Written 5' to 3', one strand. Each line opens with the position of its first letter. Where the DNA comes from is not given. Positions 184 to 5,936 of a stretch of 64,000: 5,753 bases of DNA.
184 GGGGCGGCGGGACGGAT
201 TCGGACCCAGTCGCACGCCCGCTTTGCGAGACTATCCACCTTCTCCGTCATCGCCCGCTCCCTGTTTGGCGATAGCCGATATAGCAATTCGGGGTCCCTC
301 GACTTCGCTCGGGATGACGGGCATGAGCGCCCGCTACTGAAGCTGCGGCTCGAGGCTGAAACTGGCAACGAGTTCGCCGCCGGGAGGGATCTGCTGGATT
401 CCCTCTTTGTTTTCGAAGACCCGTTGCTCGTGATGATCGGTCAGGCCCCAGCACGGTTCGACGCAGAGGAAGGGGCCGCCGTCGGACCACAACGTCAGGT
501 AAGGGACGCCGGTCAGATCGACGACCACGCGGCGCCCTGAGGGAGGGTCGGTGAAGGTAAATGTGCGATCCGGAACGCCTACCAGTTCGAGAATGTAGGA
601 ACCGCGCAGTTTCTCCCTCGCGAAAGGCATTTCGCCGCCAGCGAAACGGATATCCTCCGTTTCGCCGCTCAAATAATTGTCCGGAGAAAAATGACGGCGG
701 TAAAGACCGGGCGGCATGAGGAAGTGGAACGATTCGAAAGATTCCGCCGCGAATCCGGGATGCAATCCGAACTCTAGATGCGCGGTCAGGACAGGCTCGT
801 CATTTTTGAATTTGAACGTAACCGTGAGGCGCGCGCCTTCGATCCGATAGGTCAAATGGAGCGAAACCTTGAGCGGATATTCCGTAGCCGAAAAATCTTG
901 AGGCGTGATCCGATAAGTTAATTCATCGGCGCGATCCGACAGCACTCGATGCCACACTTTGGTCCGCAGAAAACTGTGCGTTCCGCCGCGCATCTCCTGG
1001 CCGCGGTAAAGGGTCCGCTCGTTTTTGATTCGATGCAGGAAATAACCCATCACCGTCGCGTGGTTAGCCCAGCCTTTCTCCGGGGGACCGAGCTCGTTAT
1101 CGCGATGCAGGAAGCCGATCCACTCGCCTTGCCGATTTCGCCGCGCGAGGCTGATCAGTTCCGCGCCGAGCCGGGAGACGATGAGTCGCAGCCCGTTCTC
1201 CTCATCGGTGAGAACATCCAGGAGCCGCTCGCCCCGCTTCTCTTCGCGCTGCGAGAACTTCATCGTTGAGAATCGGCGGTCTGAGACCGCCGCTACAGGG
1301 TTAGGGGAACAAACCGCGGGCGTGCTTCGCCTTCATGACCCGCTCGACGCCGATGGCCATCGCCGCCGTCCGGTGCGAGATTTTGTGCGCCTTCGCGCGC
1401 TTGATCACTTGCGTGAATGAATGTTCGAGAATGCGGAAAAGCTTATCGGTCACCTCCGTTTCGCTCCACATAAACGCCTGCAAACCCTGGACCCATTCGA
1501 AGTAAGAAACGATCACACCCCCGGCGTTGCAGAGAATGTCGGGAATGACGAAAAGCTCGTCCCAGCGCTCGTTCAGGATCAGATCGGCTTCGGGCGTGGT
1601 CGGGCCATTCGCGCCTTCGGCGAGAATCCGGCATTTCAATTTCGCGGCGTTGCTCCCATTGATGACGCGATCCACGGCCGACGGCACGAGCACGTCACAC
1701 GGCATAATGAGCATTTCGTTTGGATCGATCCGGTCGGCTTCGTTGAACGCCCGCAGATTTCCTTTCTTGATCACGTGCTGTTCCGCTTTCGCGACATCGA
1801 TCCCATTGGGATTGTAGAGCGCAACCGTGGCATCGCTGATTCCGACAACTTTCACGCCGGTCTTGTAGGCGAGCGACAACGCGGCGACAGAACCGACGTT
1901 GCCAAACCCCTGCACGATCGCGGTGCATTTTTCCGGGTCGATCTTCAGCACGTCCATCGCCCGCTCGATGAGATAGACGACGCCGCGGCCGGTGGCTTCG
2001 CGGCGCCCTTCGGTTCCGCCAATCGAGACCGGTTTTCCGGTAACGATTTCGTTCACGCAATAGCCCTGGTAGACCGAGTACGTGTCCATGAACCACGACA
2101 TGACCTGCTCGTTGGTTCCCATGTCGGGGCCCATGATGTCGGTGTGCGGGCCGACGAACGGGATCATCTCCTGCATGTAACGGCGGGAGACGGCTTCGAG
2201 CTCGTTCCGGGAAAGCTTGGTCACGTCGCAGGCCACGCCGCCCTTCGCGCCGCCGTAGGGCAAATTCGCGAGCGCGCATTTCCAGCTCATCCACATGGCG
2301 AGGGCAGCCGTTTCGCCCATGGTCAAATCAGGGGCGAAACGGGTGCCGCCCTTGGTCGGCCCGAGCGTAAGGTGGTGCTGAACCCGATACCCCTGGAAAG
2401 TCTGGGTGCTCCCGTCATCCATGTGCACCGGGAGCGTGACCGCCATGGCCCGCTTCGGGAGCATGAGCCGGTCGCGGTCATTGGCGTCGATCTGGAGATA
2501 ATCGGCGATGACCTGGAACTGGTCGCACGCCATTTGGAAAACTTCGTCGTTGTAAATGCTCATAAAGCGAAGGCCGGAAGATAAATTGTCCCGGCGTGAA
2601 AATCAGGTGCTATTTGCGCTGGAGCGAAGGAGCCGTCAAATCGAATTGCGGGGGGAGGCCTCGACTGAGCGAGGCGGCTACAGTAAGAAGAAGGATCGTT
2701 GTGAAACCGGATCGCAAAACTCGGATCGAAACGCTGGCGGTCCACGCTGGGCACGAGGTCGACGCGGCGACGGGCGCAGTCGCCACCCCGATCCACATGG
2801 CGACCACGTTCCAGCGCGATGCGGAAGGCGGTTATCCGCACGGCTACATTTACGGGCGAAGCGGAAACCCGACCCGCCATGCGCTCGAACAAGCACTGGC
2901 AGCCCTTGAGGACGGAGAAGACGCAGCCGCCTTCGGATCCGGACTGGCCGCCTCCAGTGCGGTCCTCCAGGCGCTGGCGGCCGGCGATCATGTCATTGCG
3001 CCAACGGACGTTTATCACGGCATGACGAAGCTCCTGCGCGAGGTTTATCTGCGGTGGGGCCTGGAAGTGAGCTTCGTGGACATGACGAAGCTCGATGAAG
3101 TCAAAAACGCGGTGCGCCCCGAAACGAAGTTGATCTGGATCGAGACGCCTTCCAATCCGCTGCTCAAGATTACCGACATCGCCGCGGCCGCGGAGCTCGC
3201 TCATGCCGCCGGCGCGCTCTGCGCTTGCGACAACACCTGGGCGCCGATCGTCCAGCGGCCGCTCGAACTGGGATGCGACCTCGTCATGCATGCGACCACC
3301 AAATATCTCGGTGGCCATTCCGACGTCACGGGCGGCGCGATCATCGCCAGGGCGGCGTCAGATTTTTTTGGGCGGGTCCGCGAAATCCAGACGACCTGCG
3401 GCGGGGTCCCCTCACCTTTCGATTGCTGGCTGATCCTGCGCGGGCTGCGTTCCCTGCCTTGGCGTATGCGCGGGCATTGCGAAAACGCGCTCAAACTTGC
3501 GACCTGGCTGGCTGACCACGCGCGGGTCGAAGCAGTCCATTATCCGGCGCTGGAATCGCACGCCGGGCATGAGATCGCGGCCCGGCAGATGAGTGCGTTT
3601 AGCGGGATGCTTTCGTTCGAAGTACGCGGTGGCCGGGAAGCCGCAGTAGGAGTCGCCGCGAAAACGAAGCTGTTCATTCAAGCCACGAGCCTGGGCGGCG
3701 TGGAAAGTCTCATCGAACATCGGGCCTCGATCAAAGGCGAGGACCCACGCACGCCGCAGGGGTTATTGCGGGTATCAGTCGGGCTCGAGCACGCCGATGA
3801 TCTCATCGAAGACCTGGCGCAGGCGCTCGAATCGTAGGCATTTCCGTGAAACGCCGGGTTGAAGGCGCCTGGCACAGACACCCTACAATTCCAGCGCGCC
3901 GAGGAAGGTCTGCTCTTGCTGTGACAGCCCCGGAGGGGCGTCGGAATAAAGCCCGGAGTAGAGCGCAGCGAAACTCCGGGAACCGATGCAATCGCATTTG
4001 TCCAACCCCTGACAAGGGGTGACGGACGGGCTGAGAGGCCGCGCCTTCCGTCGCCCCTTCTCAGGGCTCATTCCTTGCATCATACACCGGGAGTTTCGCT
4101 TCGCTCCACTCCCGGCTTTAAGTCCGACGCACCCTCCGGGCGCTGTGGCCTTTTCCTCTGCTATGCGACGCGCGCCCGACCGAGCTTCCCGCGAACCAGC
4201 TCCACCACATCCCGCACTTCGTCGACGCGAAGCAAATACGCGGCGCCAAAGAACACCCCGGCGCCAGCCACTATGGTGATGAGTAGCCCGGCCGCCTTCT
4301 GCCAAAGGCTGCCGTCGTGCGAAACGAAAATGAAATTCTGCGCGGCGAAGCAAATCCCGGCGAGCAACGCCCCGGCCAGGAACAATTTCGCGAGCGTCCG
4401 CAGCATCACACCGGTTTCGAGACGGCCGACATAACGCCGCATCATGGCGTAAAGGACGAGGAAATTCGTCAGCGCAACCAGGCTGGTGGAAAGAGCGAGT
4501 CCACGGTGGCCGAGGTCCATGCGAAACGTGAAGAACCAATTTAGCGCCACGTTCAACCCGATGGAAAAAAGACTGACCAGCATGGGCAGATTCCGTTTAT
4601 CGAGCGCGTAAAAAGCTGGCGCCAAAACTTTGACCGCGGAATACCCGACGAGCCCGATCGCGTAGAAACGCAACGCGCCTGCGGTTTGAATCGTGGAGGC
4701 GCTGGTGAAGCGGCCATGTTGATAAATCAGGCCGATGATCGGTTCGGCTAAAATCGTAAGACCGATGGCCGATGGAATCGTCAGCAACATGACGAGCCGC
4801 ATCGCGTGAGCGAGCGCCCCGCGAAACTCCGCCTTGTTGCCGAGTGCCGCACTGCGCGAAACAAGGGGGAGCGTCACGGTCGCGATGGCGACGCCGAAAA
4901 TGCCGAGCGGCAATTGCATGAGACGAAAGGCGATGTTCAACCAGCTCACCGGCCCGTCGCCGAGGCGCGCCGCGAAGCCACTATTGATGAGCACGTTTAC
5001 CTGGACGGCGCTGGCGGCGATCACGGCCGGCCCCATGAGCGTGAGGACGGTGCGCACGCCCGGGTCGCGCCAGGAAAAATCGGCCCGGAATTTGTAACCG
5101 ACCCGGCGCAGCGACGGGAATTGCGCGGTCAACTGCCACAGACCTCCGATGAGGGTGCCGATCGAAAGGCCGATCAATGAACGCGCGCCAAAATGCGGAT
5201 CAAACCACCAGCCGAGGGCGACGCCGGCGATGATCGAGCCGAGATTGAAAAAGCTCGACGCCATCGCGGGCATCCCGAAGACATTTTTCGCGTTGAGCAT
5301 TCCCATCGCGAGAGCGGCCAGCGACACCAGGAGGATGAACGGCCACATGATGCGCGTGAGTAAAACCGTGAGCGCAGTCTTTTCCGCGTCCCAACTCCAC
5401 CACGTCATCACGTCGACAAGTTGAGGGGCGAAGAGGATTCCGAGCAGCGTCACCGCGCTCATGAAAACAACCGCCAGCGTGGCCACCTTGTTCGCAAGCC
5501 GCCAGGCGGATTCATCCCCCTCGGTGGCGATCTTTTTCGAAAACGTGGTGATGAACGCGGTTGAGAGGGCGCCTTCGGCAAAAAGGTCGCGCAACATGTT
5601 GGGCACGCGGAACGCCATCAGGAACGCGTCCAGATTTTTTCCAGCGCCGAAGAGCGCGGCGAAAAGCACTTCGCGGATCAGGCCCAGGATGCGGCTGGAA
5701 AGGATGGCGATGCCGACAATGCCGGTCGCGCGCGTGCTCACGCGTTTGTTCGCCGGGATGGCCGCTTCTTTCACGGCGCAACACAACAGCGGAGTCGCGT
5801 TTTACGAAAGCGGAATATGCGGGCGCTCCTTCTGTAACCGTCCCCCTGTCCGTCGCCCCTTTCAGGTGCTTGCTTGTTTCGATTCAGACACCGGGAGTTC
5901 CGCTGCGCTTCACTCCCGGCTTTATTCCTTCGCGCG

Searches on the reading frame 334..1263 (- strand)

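Call 56: search_protein_families(library=pfam, proteins=[window:334-1263:-], max_evalue=0.0001)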
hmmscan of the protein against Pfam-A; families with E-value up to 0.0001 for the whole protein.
window:334-1263:- (309 aa): 1 family
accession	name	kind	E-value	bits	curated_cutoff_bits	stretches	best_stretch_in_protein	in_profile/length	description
PF01263.26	Aldose_epim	-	5.8e-09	36.2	27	1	20-174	6-164/299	Aldose 1-epimerase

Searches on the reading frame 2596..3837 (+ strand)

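Call 9: search_protein_families(library=pfam, proteins=[window:2596-3837:+], max_evalue=0.01)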
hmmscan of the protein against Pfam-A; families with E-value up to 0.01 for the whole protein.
window:2596-3837:+ (413 aa): 4 families
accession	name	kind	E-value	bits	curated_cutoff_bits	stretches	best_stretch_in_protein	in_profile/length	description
PF01053.26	Cys_Met_Meta_PP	-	2.6e-126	421.7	27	1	45-412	1-381/381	Cys/Met metabolism PLP-dependent enzyme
PF00266.25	Aminotran_5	-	6.2e-06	25.9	21.5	1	119-239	78-204/371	Aminotransferase class-V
PF00155.27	Aminotran_1_2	-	1.5e-05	24.8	19.7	1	94-216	44-189/361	Aminotransferase class I and II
PF01041.23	DegT_DnrJ_EryC1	-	0.00029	20.6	19.8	1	92-181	24-117/360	DegT/DnrJ/EryC1/StrS aminotransferase family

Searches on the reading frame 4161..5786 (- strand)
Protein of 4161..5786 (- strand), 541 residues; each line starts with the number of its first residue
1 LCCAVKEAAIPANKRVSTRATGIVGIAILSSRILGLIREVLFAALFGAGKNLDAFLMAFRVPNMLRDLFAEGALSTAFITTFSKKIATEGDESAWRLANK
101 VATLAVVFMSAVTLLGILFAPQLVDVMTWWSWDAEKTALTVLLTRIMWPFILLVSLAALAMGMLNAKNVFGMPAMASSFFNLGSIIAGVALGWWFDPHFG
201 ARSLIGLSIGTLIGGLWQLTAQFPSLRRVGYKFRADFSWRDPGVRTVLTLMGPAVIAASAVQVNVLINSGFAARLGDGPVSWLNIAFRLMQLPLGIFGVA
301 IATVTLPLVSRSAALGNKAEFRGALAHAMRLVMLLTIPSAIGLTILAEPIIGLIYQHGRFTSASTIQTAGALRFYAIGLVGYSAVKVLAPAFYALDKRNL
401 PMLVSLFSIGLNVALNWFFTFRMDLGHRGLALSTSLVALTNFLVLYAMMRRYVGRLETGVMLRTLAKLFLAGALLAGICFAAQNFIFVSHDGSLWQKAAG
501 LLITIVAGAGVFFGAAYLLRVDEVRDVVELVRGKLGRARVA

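Call 9: search_protein_families(library=pfam, proteins=[window:4161-5786:-], max_evalue=0.01)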
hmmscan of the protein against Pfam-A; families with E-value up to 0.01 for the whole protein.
window:4161-5786:- (541 aa): 3 families
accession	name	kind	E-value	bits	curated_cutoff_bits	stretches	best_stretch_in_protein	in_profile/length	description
PF03023.19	MurJ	-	7e-115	384.6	27.4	1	42-483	1-433/451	Lipid II flippase MurJ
PF01554.23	MatE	-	1.3e-08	35.2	24.9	1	253-417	1-160/161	MatE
PF13440.11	Polysacc_synt_3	-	1.7e-06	28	23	1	281-355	212-284/293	Polysaccharide biosynthesis protein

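Call 13: find_related_loci(query=window:4161-5786:-, collection=genome_contigs, flank=6000)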
Query window:4161-5786:- (541 aa) in genome_contigs; peptide patterns used: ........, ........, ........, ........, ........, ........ (x = any residue, [..] = any of these).
382 stretches matched a pattern; 312 encode a relative of the query (tblastn E <= 1e-3); the best 80 are kept; 80 distinct loci.
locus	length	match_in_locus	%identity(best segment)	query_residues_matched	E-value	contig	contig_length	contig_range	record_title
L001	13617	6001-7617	90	1-539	0e+0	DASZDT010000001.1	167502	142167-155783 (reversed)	MAG TPA_asm: Chthoniobacterales bacterium isolate SMAG_U6475 k141_513883, whole genome shotgun sequence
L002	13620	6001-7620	89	2-541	0e+0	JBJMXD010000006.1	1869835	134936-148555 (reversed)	MAG: Chthoniobacterales bacterium isolate H3_16_all_fractions_metab_conc_1_58_0 k255_7624711, whole genome shotgun seque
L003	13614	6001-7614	89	2-539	0e+0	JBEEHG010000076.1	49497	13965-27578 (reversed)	MAG: Verrucomicrobiota bacterium isolate BP_768 scaffold_3292377, whole genome shotgun sequence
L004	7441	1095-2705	86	2-538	0e+0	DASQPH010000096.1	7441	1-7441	MAG TPA_asm: Chthoniobacterales bacterium isolate SMAG_U10825 k141_444398, whole genome shotgun sequence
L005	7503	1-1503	88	41-541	0e+0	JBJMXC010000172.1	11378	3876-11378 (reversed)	MAG: Chthoniobacterales bacterium isolate H1_18_all_fractions_metab_conc_22_59_8 k255_5348419, whole genome shotgun sequ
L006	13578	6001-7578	82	13-539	0e+0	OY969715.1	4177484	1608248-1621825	MAG: uncultured Verrucomicrobiae bacterium isolate MFD01916.bin.1.1 genome assembly, chromosome: 1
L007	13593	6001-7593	78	8-537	0e+0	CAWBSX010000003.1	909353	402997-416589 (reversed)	MAG: uncultured Verrucomicrobiae bacterium isolate MFD04580.bin.2.119 genome assembly, contig: contig_20198, whole genom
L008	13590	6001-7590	78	9-537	0e+0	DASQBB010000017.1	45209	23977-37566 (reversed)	MAG TPA_asm: Chthoniobacterales bacterium isolate SMAG_U11660 k141_993749, whole genome shotgun sequence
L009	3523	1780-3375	77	7-538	0e+0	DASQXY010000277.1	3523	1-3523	MAG TPA_asm: Chthoniobacterales bacterium isolate SMAG_U11051 k141_85852, whole genome shotgun sequence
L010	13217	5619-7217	77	1-537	0e+0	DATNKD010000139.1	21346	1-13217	MAG TPA_asm: Chthoniobacterales bacterium isolate SMAG_U11416 k141_538103, whole genome shotgun sequence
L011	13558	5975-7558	79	9-535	0e+0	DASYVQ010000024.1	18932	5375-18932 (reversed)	MAG TPA_asm: Chthoniobacterales bacterium isolate SMAG_U6258 k141_16813, whole genome shotgun sequence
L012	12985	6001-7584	78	8-535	0e+0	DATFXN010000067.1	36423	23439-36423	MAG TPA_asm: Chthoniobacterales bacterium isolate SMAG_U9518 k141_3495231, whole genome shotgun sequence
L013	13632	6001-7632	75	1-541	0e+0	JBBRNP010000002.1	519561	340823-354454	MAG: Chthoniobacterales bacterium isolate La1_metabat2.179 LA1C_B2.179_k141_1085949L_519561_cov_27.9841, whole genome sh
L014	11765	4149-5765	76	4-539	0e+0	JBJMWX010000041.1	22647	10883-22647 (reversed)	MAG: Chthoniobacterales bacterium isolate H3_16_all_fractions_metab_conc_77_60_0 k255_2838139, whole genome shotgun sequ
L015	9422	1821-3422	78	3-535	0e+0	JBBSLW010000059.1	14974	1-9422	MAG: Chthoniobacterales bacterium isolate LS5_sbin.12 LS5_sbin.12_K_96265_L_14974_cov_25.5368, whole genome shotgun sequ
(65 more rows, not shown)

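Call 62: find_encoding_contigs(protein=window:4161-5774:-, flank=10000, max_places=10)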
Protein window:4161-5774:- (537 aa): no gene with exactly this product is on record in the collection.

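Call 88: find_encoding_contigs(protein=window:4161-5525:-, flank=3000, max_places=4)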
Protein window:4161-5525:- (454 aa): no gene with exactly this product is on record in the collection.
